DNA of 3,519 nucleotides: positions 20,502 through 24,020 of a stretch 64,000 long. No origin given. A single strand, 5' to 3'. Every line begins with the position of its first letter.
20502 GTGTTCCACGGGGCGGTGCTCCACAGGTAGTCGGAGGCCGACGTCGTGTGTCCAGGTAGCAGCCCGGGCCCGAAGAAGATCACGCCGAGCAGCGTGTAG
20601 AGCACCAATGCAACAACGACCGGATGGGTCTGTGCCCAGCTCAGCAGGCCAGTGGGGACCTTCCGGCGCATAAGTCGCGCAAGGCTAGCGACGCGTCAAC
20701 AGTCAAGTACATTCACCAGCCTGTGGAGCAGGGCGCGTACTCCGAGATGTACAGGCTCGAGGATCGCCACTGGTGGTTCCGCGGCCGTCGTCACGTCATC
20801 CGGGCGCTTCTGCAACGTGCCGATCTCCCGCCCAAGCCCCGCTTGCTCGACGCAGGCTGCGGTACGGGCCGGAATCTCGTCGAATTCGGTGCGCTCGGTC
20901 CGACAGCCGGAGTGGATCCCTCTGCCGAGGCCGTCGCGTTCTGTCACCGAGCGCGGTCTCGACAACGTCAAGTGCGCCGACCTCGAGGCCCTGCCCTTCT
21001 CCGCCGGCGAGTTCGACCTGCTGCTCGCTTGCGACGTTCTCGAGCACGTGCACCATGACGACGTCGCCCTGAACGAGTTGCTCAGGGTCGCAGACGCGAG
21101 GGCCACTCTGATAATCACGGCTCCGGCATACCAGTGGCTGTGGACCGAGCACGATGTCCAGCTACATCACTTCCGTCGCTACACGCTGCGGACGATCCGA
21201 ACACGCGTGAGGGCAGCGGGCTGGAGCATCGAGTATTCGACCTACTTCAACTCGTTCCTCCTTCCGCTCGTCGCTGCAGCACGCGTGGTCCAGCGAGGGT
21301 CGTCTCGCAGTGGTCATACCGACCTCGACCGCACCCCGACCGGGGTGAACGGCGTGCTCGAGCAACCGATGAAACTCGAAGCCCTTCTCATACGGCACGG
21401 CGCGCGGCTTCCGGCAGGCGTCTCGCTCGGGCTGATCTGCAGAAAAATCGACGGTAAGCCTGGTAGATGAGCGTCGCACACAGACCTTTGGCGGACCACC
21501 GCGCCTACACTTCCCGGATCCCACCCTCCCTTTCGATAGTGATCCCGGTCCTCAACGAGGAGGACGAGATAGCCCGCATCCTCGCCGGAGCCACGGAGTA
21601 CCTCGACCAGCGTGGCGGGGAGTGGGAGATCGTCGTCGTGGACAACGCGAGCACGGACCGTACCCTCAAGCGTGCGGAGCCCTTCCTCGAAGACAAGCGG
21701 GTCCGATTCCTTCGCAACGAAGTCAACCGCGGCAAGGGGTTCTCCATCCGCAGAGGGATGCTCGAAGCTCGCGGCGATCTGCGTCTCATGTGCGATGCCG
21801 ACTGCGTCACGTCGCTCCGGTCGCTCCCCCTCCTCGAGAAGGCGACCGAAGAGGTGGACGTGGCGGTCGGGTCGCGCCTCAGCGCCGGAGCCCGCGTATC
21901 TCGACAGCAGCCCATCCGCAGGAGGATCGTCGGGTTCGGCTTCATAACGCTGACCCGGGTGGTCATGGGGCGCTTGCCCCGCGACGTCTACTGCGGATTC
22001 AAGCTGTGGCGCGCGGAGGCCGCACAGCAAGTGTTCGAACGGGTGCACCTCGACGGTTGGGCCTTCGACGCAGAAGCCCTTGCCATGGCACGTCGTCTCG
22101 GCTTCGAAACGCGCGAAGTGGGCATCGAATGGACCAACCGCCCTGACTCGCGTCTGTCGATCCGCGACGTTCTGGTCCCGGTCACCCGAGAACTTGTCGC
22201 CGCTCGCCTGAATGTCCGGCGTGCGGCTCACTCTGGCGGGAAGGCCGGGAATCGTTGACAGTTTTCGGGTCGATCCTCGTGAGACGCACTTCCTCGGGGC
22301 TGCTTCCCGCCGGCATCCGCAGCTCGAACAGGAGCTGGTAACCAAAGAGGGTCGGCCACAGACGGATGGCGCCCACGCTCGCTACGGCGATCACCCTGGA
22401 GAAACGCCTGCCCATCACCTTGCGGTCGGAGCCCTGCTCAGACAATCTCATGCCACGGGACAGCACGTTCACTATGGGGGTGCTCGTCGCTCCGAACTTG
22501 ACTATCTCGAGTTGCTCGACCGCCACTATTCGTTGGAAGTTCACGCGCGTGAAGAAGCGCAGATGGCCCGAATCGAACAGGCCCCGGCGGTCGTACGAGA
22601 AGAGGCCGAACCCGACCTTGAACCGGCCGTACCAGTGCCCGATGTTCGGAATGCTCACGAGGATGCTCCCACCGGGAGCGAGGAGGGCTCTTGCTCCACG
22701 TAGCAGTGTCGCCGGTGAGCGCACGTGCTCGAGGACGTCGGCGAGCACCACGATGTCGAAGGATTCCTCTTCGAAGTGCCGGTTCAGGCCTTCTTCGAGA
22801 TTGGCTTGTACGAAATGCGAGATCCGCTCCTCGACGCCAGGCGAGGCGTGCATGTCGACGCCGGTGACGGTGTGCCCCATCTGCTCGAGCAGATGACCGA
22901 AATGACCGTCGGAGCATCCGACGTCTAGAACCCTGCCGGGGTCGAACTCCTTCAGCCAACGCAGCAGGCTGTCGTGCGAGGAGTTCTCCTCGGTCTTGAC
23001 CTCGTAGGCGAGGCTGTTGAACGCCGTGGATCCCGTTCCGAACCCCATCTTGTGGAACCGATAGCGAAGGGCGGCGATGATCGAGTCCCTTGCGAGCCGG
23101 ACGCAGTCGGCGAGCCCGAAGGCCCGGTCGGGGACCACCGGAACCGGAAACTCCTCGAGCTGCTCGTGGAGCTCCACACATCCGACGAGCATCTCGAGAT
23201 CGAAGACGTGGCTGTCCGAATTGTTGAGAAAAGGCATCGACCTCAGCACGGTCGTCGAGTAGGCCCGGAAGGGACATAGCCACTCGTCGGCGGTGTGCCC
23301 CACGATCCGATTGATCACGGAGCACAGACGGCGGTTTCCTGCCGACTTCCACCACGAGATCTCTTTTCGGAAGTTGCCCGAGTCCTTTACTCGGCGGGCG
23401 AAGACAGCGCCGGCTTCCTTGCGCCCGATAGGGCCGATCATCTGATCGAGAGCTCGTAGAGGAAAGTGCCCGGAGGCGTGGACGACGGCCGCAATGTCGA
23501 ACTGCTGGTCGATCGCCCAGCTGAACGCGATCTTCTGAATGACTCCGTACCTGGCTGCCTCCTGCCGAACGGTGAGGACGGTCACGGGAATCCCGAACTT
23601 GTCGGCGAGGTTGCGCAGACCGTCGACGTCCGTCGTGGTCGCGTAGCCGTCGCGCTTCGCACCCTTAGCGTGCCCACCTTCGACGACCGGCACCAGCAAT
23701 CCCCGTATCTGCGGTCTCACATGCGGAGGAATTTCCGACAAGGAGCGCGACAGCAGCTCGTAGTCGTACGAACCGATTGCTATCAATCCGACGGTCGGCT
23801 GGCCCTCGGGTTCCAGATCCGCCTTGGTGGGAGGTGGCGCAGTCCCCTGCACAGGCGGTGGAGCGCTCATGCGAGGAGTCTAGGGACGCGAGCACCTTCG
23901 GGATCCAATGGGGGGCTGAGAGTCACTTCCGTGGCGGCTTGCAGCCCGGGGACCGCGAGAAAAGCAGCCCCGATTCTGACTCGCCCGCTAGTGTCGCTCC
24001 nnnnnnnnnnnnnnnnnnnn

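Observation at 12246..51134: Seven GT-C-type membrane glycosyltransferase candidates in about 37 kb: an uncharacterised polyprenyl-phosphate-linked envelope glycan system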

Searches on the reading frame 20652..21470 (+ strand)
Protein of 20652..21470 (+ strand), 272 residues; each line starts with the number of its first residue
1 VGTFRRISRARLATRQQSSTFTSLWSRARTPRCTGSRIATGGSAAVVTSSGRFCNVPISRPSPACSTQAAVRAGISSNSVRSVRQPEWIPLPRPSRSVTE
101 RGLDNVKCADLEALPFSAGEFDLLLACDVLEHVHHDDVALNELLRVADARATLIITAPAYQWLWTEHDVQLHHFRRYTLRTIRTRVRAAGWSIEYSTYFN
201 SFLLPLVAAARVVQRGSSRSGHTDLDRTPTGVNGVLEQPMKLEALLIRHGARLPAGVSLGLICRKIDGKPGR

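Call 5: search_protein_families(library=pfam, proteins=[window:20652-21470:+], max_evalue=0.01)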
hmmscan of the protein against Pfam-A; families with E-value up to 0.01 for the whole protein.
window:20652-21470:+ (272 aa): 3 families
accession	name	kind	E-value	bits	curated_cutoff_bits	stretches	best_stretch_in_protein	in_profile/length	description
PF08241.18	Methyltransf_11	-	1.1e-07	32.8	21.2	1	100-154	40-94/95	Methyltransferase domain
PF13649.12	Methyltransf_25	-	0.00021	22.4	27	1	106-146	50-92/97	Methyltransferase domain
PF13489.12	Methyltransf_23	-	0.00038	20.7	27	1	101-193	62-161/164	Methyltransferase domain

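Call 42: search_protein_families(library=ncbifam, proteins=[window:20652-21470:+], max_evalue=0.001)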
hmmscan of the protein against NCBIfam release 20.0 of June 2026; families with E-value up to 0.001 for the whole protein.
window:20652-21470:+ (272 aa): 1 family
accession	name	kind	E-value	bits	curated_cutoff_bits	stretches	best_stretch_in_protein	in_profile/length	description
NF045667.1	MTase_DVU1556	equivalog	0.00093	18.7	155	0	105-206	69-175/213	DVU_1556 family methyltransferase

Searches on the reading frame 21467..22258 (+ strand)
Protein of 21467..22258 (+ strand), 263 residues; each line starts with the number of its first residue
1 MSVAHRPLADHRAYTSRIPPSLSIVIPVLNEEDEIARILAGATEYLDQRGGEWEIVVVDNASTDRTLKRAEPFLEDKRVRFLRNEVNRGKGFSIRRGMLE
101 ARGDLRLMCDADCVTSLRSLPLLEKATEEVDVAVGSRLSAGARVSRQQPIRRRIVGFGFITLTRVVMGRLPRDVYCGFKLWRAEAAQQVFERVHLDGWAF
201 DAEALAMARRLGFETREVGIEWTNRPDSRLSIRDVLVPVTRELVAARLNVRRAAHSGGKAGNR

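Call 5: search_protein_families(library=pfam, proteins=[window:21467-22258:+], max_evalue=0.01)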
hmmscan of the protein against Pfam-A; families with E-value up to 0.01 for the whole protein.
window:21467-22258:+ (263 aa): 3 families
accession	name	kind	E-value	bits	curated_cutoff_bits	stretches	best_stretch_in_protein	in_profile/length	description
PF00535.33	Glycos_transf_2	-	1e-24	87.8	23.3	1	23-189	1-167/168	Glycosyl transferase family 2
PF10111.15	Glyco_tranf_2_2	-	5.7e-07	29.7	27.3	1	23-120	1-99/276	Glycosyltransferase like family 2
PF13641.12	Glyco_tranf_2_3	-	0.00017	22.1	27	1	20-132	2-118/230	Glycosyltransferase like family 2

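Call 14: find_encoding_contigs(protein=window:21467-22258:+, flank=10000, max_places=6)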
Protein window:21467-22258:+ (263 aa): 1 contig read that carries it; 1 place shown.
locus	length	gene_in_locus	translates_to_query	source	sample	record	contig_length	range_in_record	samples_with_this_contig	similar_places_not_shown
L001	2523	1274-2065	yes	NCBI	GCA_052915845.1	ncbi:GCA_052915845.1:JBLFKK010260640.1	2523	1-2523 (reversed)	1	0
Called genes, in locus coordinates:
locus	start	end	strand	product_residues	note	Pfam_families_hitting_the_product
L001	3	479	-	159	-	?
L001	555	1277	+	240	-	PF13489:Methyltransf_23, PF07021:MetW, PF13847:Methyltransf_31, PF08241:Methyltransf_11, PF08242:Methyltransf_12, PF13649:Methyltransf_25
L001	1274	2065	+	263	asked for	PF00535:Glycos_transf_2, PF10111:Glyco_tranf_2_2 (weak)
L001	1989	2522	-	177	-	?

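Call 41: search_solved_structures(query=window:21467-22258:+, max_evalue=0.001)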
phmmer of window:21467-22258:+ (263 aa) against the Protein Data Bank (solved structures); distinct sequences matched with E-value up to 0.001: 20.
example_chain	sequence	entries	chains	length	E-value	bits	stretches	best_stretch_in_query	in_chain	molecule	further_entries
5mlz_A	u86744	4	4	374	3.8e-16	62.5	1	21-187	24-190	Dolichol monophosphate mannose synthase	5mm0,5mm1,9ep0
9bhc_C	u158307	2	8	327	3.6e-09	39.7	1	21-182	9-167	Undecaprenyl-phosphate 4-deoxy-4-formamido-L-arabinose transferase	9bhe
8vxh_A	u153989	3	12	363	4.2e-09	39.4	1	21-182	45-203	Undecaprenyl-phosphate 4-deoxy-4-formamido-L-arabinose transferase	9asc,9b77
5eke_A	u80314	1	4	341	9e-09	38.4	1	15-140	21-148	Uncharacterized glycosyltransferase sll0501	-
5ekp_C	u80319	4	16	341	9.3e-09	38.3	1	15-140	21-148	Uncharacterized glycosyltransferase sll0501 | Glycosyltransferase sll0501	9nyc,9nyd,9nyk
9nye_A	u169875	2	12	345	9.6e-09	38.3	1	15-140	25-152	Glycosyltransferase sll0501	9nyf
9hwj_A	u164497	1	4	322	2e-08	37.2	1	21-147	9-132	Undecaprenyl-phosphate 4-deoxy-4-formamido-L-arabinose transferase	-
6p61_A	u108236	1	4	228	1.3e-07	34.6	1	9-121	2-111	Glycosyltransferase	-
5tze_C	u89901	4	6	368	2.4e-05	27.1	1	22-116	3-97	Glycosyl transferase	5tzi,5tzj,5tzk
3ckj_A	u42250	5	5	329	3e-05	26.8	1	20-115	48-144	Putative uncharacterized protein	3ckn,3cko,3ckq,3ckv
5tz8_A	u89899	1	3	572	5.1e-05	26.1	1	22-116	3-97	Glycosyl transferase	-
6yv7_B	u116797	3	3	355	7.8e-05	25.5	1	19-119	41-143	Glycosyl transferase, family 2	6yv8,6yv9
6yv7_A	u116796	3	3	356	7.8e-05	25.5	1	19-119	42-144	Glycosyl transferase, family 2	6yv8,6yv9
1h7l_A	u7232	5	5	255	8.1e-05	25.4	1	20-88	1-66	SPORE COAT POLYSACCHARIDE BIOSYNTHESIS PROTEIN SPSA | PROTEIN (SPORE COAT POLYSACCHARIDE BIOSYNTHESIS PROTEIN SPSA)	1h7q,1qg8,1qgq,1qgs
9omj_A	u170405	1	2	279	0.00011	25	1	22-143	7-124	Glycosyltransferase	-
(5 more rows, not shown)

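Call 42: search_protein_families(library=ncbifam, proteins=[window:21467-22258:+], max_evalue=0.001)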
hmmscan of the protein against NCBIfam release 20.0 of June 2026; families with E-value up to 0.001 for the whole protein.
window:21467-22258:+ (263 aa): 22 families
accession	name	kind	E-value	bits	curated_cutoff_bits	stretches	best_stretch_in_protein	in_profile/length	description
TIGR03965.1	mycofact_glyco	equivalog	1.3e-13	50.6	280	1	9-134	63-187/467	mycofactocin biosynthesis glycosyltransferase MftF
NF041391.1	DPhHxTase_Halo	equivalog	1.4e-12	47.1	375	1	29-225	4-186/213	dolichyl-phosphate hexose transferase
TIGR04283.1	glyco_like_mftF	equivalog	1.9e-12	47.3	182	1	22-135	1-105/221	TIGR04283 family arsenosugar biosynthesis glycosyltransferase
NF010496.0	PRK13915.1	equivalog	9.8e-12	44.6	262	1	21-114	32-128/307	glucosyl-3-phosphoglycerate synthase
NF047588.1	GlcsyltransPgfSStrep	equivalog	2.8e-11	43.2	500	1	22-144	3-128/308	glycosyltransferase PgfS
TIGR03937.1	PgaC_IcaA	equivalog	1.9e-10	40.3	422.3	1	16-120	41-143/407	poly-beta-1,6-N-acetyl-D-glucosamine synthase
NF007986.1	PRK10714.1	equivalog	2.5e-10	39.9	529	1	22-182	8-165/316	undecaprenyl-phosphate 4-deoxy-4-formamido-L-arabinose transferase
NF038302.1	EPS_HpsE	equivalog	2e-09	36.8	300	1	22-114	3-98/307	hormogonium polysaccharide biosynthesis glycosyltransferase HpsE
NF041875.1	EPS_EpsD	equivalog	3.6e-09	36.5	370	1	22-116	1-93/325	exopolysaccharide biosynthesis glycosyltransferase EpsD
NF058614.1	PPMAGASynPpgS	equivalog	1.3e-08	34.6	370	1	24-209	4-183/226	polyprenyl-phospho-N-acetylgalactosaminyl synthase PpgS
TIGR04182.1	glyco_TIGR04182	equivalog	2e-08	34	325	1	23-228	3-197/293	S-layer glycoprotein N-glycosyltransferase AglJ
NF007482.0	PRK10073.1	equivalog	5.2e-08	32.3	423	1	20-133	6-118/334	glycosyltransferase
NF053739.1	GlytfEpsEBac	equivalog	2.2e-07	30.2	450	1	20-118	1-98/265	glycosyltransferase EpsE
TIGR04242.1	nodulat_NodC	equivalog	3.6e-07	29.5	550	1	5-123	33-152/395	chitooligosaccharide synthase NodC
NF047683.1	TeichurnBiosyTuaG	equivalog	5.8e-06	26.1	400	1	19-112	5-96/252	teichuronic acid biosynthesis protein TuaG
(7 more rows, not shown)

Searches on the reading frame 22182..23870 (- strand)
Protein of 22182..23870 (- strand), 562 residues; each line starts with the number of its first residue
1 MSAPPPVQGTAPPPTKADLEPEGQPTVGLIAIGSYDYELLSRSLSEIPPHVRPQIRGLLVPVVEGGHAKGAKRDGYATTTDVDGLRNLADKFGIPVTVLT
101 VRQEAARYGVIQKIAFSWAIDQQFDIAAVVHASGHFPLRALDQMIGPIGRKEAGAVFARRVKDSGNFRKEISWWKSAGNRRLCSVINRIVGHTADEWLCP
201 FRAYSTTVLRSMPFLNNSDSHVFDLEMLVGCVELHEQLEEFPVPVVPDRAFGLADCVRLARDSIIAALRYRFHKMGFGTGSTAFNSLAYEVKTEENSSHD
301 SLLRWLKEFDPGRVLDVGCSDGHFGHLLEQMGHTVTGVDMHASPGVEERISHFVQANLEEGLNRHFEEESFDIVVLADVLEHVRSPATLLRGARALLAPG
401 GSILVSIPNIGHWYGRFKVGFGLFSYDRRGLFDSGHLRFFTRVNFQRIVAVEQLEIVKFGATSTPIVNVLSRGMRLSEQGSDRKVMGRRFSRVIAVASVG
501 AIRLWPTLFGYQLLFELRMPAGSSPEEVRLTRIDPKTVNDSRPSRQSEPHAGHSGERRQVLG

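Call 6: search_protein_families(library=pfam, proteins=[window:22182-23870:-], max_evalue=0.01)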
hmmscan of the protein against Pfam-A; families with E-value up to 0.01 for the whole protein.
window:22182-23870:- (562 aa): 9 families
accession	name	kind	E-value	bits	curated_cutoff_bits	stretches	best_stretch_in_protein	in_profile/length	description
PF13489.12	Methyltransf_23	-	9.5e-20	71.4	27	1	302-457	13-162/164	Methyltransferase domain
PF07021.18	MetW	-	1.1e-14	55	21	1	310-419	13-121/193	Methionine biosynthesis protein MetW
PF08241.18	Methyltransf_11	-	4.2e-14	53.4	21.2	1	315-404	1-94/95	Methyltransferase domain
PF08242.18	Methyltransf_12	-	3.4e-12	47.4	30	1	315-402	1-97/98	Methyltransferase domain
PF13847.12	Methyltransf_31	-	2e-11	44.2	27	1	313-409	6-113/145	Methyltransferase domain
PF13649.12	Methyltransf_25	-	7.9e-11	43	27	1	314-401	1-97/97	Methyltransferase domain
PF08003.17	Methyltransf_9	-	0.00045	19.7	23.8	1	299-405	104-217/315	Protein of unknown function (DUF1698)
PF05401.17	NodS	-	0.002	18.4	24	1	305-389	38-125/201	Nodulation protein S (NodS)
PF03848.20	TehB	-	0.0024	17.8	20.4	1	289-342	9-62/193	Tellurite resistance protein TehB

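Call 42: search_protein_families(library=ncbifam, proteins=[window:22182-23870:-], max_evalue=0.001)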
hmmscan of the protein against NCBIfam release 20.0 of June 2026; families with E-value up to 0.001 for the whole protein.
window:22182-23870:- (562 aa): 15 families
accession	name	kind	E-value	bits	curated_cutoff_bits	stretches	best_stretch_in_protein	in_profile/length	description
TIGR02081.1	metW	equivalog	4e-14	52.6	189.5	1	311-419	14-121/194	methionine biosynthesis protein MetW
TIGR01983.1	UbiG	equivalog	1.1e-12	47.7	102.95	1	301-407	45-153/228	bifunctional 2-polyprenyl-6-hydroxyphenol methylase/3-demethylubiquinol 3-O-methyltransferase UbiG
NF045667.1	MTase_DVU1556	equivalog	3.6e-10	39.7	155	1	312-406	24-120/213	DVU_1556 family methyltransferase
TIGR04345.1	ovoA_Cterm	equivalog_domain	5.7e-08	32.6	170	1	352-408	119-172/242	putative 4-mercaptohistidine N1-methyltransferase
NF043040.1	corrin_prot_MT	hypoth_equivalog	7.6e-08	32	180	1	311-405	42-147/216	corrinoid protein-associated methyltransferase CpaM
TIGR02072.1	BioC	equivalog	8.6e-07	29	184.95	1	298-407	19-134/244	malonyl-ACP O-methyltransferase BioC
TIGR00452.1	TIGR00452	equivalog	9.9e-07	27.9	275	1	290-405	95-219/316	tRNA 5-methoxyuridine(34)/uridine 5-oxyacetic acid(34) synthase CmoB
NF008992.0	PRK12335.1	equivalog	1.2e-06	27.9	303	1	289-344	101-156/289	SAM-dependent methyltransferase TehB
NF011650.0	PRK15068.1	equivalog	5.3e-06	25.5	209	1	294-405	104-225/324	tRNA 5-methoxyuridine(34)/uridine 5-oxyacetic acid(34) synthase CmoB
NF008405.0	PRK11207.1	equivalog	2.1e-05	24.1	218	1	291-343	11-63/198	tellurite resistance methyltransferase TehB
TIGR02021.1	BchM-ChlM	equivalog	6.5e-05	22.4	158.9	1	283-383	25-131/218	magnesium protoporphyrin IX methyltransferase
NF041820.1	daptide_MTase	equivalog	0.0006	19.4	175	0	296-408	23-145/243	daptide-type RiPP biosynthesis methyltransferase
NF010703.0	PRK14103.1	equivalog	0.00066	19.2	320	0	301-408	20-127/256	trans-aconitate 2-methyltransferase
NF041650.1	nod_mtase_NodS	equivalog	0.00068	19.4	300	0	297-404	24-138/190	nodulation methyltransferase NodS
NF041255.1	mycofact_MftM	equivalog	0.00075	18.9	200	0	310-387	139-221/289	mycofactocin oligosaccharide methyltransferase MftM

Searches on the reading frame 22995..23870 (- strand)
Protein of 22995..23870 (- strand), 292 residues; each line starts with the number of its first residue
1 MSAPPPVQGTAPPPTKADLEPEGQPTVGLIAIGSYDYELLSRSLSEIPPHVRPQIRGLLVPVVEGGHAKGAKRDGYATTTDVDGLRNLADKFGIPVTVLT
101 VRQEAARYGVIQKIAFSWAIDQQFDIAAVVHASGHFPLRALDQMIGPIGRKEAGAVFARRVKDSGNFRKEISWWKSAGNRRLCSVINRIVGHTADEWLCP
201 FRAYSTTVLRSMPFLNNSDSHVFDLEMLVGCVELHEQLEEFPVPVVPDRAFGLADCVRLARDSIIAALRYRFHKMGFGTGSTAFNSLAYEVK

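Call 66: search_protein_families(library=pfam, proteins=[window:22995-23870:-], max_evalue=1)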
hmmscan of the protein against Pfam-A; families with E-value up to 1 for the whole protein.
window:22995-23870:- (292 aa): 0 families
